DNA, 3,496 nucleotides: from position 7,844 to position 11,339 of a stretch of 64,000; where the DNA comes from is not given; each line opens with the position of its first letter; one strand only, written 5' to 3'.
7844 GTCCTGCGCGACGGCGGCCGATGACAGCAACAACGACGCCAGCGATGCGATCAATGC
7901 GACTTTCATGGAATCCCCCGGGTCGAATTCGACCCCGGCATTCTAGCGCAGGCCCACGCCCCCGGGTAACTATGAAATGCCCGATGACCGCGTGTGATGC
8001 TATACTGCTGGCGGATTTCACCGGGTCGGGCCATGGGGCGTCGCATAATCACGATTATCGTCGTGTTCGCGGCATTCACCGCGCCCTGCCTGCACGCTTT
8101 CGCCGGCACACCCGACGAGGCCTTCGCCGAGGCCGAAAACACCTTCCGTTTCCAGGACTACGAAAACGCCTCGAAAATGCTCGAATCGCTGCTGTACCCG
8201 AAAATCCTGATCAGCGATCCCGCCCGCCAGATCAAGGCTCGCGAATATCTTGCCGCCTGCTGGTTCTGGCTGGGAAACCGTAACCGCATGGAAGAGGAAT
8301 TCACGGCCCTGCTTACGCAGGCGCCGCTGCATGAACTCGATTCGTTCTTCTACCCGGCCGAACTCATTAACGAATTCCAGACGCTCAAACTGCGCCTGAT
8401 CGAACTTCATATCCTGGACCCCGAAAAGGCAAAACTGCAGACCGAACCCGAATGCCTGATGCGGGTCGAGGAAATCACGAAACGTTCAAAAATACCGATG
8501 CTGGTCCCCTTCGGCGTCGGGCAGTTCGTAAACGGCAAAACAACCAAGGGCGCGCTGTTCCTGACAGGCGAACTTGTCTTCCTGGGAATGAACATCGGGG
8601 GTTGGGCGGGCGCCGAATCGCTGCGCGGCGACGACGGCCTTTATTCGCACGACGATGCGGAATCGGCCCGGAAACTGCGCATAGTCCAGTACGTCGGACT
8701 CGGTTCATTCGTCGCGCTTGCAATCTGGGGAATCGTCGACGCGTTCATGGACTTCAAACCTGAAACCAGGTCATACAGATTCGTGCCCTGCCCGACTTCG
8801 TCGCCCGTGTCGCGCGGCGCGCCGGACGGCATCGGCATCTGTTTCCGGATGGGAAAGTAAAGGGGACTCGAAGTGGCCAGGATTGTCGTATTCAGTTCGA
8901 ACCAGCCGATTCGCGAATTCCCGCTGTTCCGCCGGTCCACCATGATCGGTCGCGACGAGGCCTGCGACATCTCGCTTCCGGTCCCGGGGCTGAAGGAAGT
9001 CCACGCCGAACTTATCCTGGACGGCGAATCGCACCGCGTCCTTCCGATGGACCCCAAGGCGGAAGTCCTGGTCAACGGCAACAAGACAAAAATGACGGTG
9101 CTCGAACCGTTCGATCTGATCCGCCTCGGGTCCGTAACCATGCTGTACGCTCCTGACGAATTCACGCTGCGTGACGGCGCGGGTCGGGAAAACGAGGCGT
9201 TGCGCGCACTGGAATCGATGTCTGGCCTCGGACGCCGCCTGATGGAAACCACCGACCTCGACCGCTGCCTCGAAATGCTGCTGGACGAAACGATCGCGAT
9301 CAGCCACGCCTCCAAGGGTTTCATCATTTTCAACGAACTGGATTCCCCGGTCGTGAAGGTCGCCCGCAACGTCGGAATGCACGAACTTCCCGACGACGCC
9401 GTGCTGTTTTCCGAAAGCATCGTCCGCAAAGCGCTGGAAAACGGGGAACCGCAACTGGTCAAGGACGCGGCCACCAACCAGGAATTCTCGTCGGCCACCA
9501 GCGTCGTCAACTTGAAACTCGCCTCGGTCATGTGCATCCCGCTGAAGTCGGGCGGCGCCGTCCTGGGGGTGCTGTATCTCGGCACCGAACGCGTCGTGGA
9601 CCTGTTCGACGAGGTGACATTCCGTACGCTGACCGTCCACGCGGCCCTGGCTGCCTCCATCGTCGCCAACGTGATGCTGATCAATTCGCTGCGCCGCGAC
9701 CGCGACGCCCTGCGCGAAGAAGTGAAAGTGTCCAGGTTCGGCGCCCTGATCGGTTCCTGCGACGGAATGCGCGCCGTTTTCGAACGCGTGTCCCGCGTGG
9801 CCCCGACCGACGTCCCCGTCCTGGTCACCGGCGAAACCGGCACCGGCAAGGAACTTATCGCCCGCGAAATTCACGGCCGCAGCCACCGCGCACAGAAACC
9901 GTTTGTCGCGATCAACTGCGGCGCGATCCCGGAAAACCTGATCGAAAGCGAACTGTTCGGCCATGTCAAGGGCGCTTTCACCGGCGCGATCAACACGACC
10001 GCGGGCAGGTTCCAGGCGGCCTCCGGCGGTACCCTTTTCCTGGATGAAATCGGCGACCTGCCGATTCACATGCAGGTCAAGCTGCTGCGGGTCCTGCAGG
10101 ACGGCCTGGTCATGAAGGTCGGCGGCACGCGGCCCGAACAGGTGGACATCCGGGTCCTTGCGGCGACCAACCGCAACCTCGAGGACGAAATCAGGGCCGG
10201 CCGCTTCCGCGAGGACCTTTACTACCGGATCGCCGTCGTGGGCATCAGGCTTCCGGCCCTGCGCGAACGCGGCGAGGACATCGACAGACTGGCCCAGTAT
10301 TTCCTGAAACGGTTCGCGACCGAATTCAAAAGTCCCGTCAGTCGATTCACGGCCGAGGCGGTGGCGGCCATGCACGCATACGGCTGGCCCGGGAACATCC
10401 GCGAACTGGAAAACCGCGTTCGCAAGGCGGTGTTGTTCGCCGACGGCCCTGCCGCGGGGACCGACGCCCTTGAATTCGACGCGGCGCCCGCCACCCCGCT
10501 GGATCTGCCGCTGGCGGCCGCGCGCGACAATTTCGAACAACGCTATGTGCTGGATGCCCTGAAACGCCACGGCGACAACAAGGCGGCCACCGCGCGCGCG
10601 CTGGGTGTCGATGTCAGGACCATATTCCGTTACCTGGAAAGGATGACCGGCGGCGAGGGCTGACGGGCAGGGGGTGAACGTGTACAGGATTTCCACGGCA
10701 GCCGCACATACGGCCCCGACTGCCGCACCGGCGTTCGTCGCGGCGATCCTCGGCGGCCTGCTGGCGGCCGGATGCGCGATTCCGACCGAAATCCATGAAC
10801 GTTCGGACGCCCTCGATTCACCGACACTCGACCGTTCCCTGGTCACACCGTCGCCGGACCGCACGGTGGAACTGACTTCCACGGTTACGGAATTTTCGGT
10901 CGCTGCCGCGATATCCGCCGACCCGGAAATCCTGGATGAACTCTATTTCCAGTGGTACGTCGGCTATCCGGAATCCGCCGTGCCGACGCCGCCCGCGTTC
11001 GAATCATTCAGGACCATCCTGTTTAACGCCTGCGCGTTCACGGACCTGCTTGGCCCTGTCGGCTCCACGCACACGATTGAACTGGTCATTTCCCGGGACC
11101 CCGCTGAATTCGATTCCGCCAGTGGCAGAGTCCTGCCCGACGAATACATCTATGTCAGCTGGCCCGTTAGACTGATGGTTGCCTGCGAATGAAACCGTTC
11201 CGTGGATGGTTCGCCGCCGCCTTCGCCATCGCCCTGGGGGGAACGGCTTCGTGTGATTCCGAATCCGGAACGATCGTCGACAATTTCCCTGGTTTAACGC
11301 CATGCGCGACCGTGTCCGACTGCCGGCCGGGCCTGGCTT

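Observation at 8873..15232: Tightly coupled surface-protein operon downstream of an FHA/sigma-54 activator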

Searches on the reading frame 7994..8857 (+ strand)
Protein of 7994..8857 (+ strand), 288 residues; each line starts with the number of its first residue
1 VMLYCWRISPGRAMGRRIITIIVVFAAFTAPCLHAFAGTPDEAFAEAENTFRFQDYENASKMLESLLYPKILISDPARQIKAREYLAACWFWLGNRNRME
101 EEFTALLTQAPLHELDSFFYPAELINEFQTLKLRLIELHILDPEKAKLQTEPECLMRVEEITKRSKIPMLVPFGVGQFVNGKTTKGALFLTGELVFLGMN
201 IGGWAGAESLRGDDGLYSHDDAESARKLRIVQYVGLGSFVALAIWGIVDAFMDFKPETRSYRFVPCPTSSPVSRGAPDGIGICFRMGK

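Call 9: search_protein_families(library=pfam, proteins=[window:7994-8857:+], max_evalue=0.01)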
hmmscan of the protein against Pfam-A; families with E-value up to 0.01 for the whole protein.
window:7994-8857:+ (288 aa): 0 families

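Call 10: search_protein_families(library=ncbifam, proteins=[window:7994-8857:+], max_evalue=0.01)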
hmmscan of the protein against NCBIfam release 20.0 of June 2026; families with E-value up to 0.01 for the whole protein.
window:7994-8857:+ (288 aa): 0 families
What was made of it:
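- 8033..8860 (+): orf0: 275 aa with a signal peptide, a helical TPR-like periplasmic region and a C-terminal membrane hairpin. No known family. No Pfam or NCBIfam hit (calls 9, 10).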

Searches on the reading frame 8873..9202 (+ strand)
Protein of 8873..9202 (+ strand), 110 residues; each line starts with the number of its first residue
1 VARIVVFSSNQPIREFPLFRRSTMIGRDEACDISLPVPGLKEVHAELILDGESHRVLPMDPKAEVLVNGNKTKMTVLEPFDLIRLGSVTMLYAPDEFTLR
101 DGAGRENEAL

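Call 64: search_solved_structures(query=window:8873-9202:+, max_evalue=10, show_alignments=4)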
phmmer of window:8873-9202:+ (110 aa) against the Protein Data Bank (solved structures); distinct sequences matched with E-value up to 10: 17.
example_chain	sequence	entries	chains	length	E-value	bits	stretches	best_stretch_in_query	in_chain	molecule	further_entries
3va1_A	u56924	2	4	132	0.00019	24.9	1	6-49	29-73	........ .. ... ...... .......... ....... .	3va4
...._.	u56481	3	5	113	0.00026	24.5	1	3-48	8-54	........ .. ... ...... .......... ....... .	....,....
3un0_B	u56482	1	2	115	0.00027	24.4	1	3-48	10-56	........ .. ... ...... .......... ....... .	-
3uot_A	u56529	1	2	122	0.00032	24.2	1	3-48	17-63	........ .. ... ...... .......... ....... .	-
3po8_A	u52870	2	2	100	0.031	17.8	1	14-89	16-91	Putative uncharacterized protein TB39.8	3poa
2lc1_A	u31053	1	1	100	0.036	17.6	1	14-88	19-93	Putative uncharacterized protein TB39.8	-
2n84_A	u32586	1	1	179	0.055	17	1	23-73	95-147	Uncharacterized protein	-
3oun_A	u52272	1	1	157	0.12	15.9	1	14-88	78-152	Putative uncharacterized protein TB39.8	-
3b5m_A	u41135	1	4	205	0.25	14.9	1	18-47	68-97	Uncharacterized protein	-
2jqj_A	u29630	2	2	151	0.25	14.9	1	20-49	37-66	DNA damage response protein kinase DUN1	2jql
1lgq_A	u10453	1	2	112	0.35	14.4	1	18-74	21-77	cell cycle checkpoint protein CHFR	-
1lgp_A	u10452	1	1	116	0.38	14.3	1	18-74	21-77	cell cycle checkpoint protein CHFR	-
6hc1_A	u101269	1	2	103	0.66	13.5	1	14-89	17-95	GGDEF domain protein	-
6hc0_B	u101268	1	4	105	0.68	13.5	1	14-89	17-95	GGDEF domain protein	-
6i2q_B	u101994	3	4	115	0.88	13.1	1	14-92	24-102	Glycogen accumulation regulator GarA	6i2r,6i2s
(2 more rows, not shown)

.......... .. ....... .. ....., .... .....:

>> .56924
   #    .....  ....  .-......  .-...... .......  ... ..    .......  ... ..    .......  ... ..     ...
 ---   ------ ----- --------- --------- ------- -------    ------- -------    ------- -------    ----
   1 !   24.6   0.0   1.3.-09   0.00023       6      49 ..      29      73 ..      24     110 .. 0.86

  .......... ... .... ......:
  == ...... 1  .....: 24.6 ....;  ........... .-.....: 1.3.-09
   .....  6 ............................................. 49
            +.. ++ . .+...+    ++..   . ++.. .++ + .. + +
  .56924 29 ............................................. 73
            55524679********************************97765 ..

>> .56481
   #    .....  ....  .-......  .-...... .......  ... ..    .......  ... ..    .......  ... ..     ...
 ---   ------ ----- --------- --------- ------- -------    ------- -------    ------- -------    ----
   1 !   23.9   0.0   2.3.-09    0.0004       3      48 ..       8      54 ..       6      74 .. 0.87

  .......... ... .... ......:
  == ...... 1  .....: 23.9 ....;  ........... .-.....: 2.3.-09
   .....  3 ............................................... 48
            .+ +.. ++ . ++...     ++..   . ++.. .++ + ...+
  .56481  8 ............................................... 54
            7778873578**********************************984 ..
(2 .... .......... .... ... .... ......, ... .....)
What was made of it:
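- On FHA phosphothreonine-binding domain: In the alignment to MDC1 FHA the Ser position is Lys (call 64).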

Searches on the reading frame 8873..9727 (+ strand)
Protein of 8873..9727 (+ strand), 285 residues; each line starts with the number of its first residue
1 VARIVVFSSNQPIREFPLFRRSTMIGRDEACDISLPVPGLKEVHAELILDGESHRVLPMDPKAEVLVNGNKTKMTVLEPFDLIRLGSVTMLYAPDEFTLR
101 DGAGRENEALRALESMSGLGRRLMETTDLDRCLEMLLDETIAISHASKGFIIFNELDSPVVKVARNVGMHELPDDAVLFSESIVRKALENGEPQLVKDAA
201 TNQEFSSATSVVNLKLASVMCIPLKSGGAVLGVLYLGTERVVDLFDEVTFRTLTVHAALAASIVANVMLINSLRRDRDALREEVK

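Call 85: find_homologous_proteins(query=window:8873-9727:+, max_evalue=1e-10)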
Query window:8873-9727:+ (285 aa): 6 proteins with E <= 1e-10 among 2494 candidates.
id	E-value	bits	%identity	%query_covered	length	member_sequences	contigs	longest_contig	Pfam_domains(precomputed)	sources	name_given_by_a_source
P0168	2.0e-85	304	55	97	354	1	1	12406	PF13185.13,PF00498.32,PF01590.33,PF16697.11,PF13492.13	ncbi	-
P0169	9.3e-63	230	74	52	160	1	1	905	PF13185.13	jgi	-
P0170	6.6e-54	201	52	68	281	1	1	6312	PF00498.32,PF16697.11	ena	-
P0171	6.9e-52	195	55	64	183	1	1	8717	PF00498.32,PF16697.11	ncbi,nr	ncbi:MAG: FHA domain-containing protein, partial [Deltaproteobacteria bacterium]|nr:FHA domain-conta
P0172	1.4e-39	154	68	44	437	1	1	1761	PF13185.13,PF00158.33,PF25601.2,PF02954.26,PF00004.36,PF14532.13,PF07728.21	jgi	jgi:transcriptional regulator with GAF, ATPase, and Fis domain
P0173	1.8e-30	124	43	60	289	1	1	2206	PF13185.13,PF00158.33,PF01590.33,PF13492.13,PF14532.13,PF13191.13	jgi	jgi:transcriptional regulator with GAF, ATPase, and Fis domain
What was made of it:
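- Tried and rejected: A homologue search with the FHA-GAF part returned only 6 proteins, mostly fragments (call 85).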

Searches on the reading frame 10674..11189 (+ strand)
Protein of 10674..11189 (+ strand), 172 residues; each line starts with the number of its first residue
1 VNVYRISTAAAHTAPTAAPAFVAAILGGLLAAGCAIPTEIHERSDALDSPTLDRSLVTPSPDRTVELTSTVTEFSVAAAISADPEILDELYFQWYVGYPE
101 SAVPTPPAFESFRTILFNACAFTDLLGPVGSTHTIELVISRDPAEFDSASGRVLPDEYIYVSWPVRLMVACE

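Call 9: search_protein_families(library=pfam, proteins=[window:10674-11189:+], max_evalue=0.01)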
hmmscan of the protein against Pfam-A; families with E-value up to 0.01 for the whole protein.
window:10674-11189:+ (172 aa): 0 families

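Call 10: search_protein_families(library=ncbifam, proteins=[window:10674-11189:+], max_evalue=0.01)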
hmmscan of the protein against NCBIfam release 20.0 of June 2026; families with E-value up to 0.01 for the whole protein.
window:10674-11189:+ (172 aa): 0 families

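Call 41: find_homologous_proteins(query=window:10674-11189:+, max_evalue=0.001)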
Query window:10674-11189:+ (172 aa): 10 proteins with E <= 0.001 among 505 candidates.
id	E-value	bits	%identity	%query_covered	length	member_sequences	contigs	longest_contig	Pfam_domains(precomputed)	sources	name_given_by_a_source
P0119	3.7e-105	367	98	100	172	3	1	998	-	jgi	-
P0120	8.8e-70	252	72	90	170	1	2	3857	-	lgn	-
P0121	3.5e-68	247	67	96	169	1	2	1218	-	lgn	-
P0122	7.3e-68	246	72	88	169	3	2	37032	-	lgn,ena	-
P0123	1.2e-62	229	66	87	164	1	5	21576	-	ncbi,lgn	-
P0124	2.5e-61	224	62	92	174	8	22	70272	-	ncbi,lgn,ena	-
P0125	1.6e-56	209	63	92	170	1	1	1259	-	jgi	-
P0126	2.1e-55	205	59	91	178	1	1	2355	-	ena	-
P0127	3.4e-53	198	58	91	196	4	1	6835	-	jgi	jgi:hypothetical protein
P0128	2.6e-52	195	60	88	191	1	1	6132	-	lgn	-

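Call 52: predict_structure(alignment_id=A2)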
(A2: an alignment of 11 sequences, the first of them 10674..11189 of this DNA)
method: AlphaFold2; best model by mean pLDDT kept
length: 172 residues; sequences in the alignment: 11
mean_pLDDT: 77.2   pTM: 0.67
mean pLDDT of the five models: 77.2, 75.1, 74.3, 58.6, 58.4
residues with pLDDT >= 90: 80; 70-90: 42; 50-70: 7; < 50: 43
segments of 3 or more residues with pLDDT < 50: 1-13, 15-24, 27-46
pLDDT, mean of each block of 10 residues (from residue 1): 42 45 48 42 50 92 95 94 87 87 82 94 90 93 88 90 94 78
secondary structure, 60 per line:
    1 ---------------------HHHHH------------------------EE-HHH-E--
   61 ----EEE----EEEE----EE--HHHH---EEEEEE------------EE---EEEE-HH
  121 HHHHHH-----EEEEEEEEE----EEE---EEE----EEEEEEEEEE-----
elements in order: H22-26 E65-67 E72-75 H84-87 E91-96 E114-117 H119-126 E132-140 E145-147 E151-153 E158-167
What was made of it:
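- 10674..11192 (+): orf2: small lipoprotein with a disulfide-bonded Ig-like beta-sandwich. A new narrow family. AF2 pLDDT about 90 for residues 47-172 (call 52).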

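Call 55: search_protein_representatives(alignment_id=A2)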
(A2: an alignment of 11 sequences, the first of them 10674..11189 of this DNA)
Query: 11 sequences, 170 profile positions. Proteins with E-value up to 0.001 (for the whole library): 32; up to 1e-10: 12; up to 1e-30: 1. The best 32 are listed.
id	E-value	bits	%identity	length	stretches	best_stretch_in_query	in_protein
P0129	1.1e-34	135.7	-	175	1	16-170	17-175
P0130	9.6e-26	106.7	-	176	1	21-169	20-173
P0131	1.5e-23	99.5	-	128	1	81-170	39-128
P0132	2.4e-18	82.6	-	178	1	19-169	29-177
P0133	2.8e-18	82.3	-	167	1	18-165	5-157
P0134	1.3e-17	80.1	-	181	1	14-169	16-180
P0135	7.7e-15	71.2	-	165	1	19-166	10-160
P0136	1.2e-14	70.5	-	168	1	21-164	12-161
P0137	9.8e-13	64.3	-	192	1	13-156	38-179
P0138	3.4e-12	62.6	-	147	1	31-169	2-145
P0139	1.9e-11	60.2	-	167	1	21-169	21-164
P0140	4.9e-11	58.8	-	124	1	52-169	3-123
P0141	1.5e-10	57.2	-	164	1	46-169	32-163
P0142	1.9e-09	53.6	-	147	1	37-165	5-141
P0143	2.6e-09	53.2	-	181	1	19-169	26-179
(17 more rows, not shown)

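Call 57: fold_search(model_id=the predicted structure, library=pdb)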
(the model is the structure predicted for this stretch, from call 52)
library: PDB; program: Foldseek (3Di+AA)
matches with E <= 10: 648; with E <= 0.001: 0
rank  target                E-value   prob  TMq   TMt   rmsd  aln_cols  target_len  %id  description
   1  5k70_C                2.3e-02  0.69  0.26  0.14   7.0       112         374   14  Sidekick-2 immunoglobulin domains 1-4 H18R/N22S mutant (released 2016-09-28)
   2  1ev2_H                2.9e-02  0.97  0.36  0.31   6.3       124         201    6  CRYSTAL STRUCTURE OF FGF2 IN COMPLEX WITH THE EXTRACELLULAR LIGAND BINDING DOMAIN OF FGF RECEPTOR 2 (FGFR2) (released 2000-05-31)
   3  8ovu_A                3.5e-02  0.87  0.30  0.46   5.3       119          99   12  Human titin immunoglobulin-like 21 domain (released 2023-11-29)
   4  6n2e_D                3.5e-02  0.69  0.25  0.23   8.1       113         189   12  Crystal Structure of Human Protocadherin-15 EC1-3 G16D N369D Q370N and Mouse Cadherin-23 EC1-2 T15E (released 2019-11-13)
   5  5z5k_A                4.0e-02  0.91  0.29  0.14   6.4       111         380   11  Structure of the DCC-Draxin complex (released 2018-06-20)
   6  4zmh_A                4.2e-02  0.57  0.28  0.07   6.9       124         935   12  Crystal structure of a five-domain GH115 alpha-Glucuronidase from the Marine Bacterium Saccharophagus degradans 2-40T (released 2016-05-04)
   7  6a77_A                5.9e-02  0.66  0.28  0.46   6.8       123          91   10  Crystal structure of the fifth immunoglobulin domain (Ig5) of human Robo1 in complex with the Fab fragment of murine m (released 2019-01-30)
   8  5k70_D                6.3e-02  0.54  0.26  0.14   6.9       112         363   14  Sidekick-2 immunoglobulin domains 1-4 H18R/N22S mutant (released 2016-09-28)
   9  5k70_A                6.3e-02  0.44  0.27  0.15   9.3       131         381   16  Sidekick-2 immunoglobulin domains 1-4 H18R/N22S mutant (released 2016-09-28)
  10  6sdb_C                6.7e-02  0.82  0.31  0.49   7.5       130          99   11  Chimeric titin Z1Z2 functionalized with a KLER exogenous peptide from decorin (released 2019-09-18)
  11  7bcj_MODEL_1_A        7.5e-02  0.77  0.37  0.42   6.6       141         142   11  Solution Structure of RoxP (released 2021-11-24)
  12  6ibh_A                8.0e-02  0.84  0.34  0.38   6.5       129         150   10  Copper binding protein from Laetisaria arvalis (LaX325) (released 2019-11-13)
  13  3oj2_C                8.0e-02  0.57  0.30  0.26   7.1       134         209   11  Crystal structure of FGF1 complexed with the ectodomain of FGFR2b harboring the A172F Pfeiffer syndrome mutation (released 2011-08-31)
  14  3ubg_B                8.4e-02  0.69  0.31  0.19   7.4       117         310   13  Crystal structure of Drosophila N-cadherin EC1-3, II (released 2011-12-21)
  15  1f5w_B                8.4e-02  0.66  0.32  0.42   5.9       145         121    8  DIMERIC STRUCTURE OF THE COXSACKIE VIRUS AND ADENOVIRUS RECEPTOR D1 DOMAIN (released 2000-11-08)
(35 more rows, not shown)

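Call 72: find_related_loci(query=A4, collection=metagenome_contigs, flank=7000)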
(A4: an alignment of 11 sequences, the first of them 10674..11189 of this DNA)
Query A4 (172 aa) in metagenome_contigs; peptide patterns used: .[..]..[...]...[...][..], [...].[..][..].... (x = any residue, [..] = any of these).
600 stretches matched a pattern (row limit reached: there are more); 3 encode a relative of the query (tblastn E <= 1e-3); 3 distinct loci.
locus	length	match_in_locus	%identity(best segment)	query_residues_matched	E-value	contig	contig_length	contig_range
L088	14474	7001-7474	61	14-171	2e-66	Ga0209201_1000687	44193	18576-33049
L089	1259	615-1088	63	15-172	5e-66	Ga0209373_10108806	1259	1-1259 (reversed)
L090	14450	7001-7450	58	24-171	3e-58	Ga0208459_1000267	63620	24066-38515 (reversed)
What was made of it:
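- Tried and rejected: the second returned only 3 close loci (call 72).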

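Call 91: find_encoding_contigs(protein=P0129, flank=6000, max_places=2)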
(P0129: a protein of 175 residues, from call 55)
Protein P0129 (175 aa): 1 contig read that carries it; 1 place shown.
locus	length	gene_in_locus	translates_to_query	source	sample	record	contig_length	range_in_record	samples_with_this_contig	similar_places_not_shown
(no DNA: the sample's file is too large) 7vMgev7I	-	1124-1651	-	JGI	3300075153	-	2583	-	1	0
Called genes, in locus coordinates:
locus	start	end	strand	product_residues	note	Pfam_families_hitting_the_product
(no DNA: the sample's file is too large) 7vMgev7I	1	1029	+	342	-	?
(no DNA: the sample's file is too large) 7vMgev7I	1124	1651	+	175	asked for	-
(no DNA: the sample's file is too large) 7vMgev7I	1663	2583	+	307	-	?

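Call 92: find_encoding_contigs(protein=P0130, flank=7000, max_places=2)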
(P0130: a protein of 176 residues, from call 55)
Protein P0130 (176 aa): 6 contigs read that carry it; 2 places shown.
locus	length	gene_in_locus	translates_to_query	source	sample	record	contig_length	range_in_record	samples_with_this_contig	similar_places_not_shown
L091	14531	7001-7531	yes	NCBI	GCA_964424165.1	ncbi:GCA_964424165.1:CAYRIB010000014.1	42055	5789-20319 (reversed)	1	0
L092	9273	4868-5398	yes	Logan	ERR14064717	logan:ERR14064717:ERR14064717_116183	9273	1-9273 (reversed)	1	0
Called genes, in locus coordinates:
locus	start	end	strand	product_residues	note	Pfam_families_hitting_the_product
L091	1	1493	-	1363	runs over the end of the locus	-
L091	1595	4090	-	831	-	PF13191:AAA_16 (faint), PF22977:WHD, PF05496:RuvB_N (faint), PF00004:AAA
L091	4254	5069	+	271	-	-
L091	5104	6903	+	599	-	PF16697:Yop-YscD_cpl (weak), PF01590:GAF, PF13185:GAF_2, PF13492:GAF_3, PF00158:Sigma54_activat, PF14532:Sigma54_activ_2, PF07728:AAA_5, PF25601:AAA_lid_14, +2 more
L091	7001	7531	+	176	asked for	-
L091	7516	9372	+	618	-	PF13620:CarboxypepD_reg (weak), PF13715:CarbopepD_reg_2 (faint), PF13620:CarboxypepD_reg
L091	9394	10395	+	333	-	PF01118:Semialdhyde_dh, PF02774:Semialdhyde_dhC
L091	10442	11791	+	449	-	PF00041:fn3 (faint)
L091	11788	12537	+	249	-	-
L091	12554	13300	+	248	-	PF00535:Glycos_transf_2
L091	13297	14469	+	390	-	PF13439:Glyco_transf_4, PF20706:GT4-conflict, PF00534:Glycos_transf_1, PF13692:Glyco_trans_1_4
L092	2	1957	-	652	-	?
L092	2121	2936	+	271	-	-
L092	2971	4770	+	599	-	PF16697:Yop-YscD_cpl (weak), PF01590:GAF, PF13185:GAF_2, PF13492:GAF_3, PF00158:Sigma54_activat, PF14532:Sigma54_activ_2, PF07728:AAA_5, PF25601:AAA_lid_14, +2 more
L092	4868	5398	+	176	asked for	-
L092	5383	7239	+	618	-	PF13620:CarboxypepD_reg (weak), PF13715:CarbopepD_reg_2 (faint), PF13620:CarboxypepD_reg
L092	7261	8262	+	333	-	PF01118:Semialdhyde_dh, PF02774:Semialdhyde_dhC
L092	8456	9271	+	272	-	?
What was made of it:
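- Unit A alone is found in L091/L092, at 31% orf2 identity (call 92).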

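Call 93: find_encoding_contigs(protein=P0134, flank=7000, max_places=2)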
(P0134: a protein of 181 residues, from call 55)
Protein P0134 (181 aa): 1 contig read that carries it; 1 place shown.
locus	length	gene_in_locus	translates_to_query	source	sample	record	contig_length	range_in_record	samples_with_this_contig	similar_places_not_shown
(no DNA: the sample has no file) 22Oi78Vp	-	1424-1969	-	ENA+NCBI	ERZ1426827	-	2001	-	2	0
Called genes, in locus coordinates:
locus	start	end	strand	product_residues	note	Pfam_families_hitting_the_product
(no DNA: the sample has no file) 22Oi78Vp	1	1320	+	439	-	?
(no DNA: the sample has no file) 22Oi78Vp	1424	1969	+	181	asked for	-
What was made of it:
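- Tried and rejected: Two distant orf2 relatives had no DNA available (calls 91, 93).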
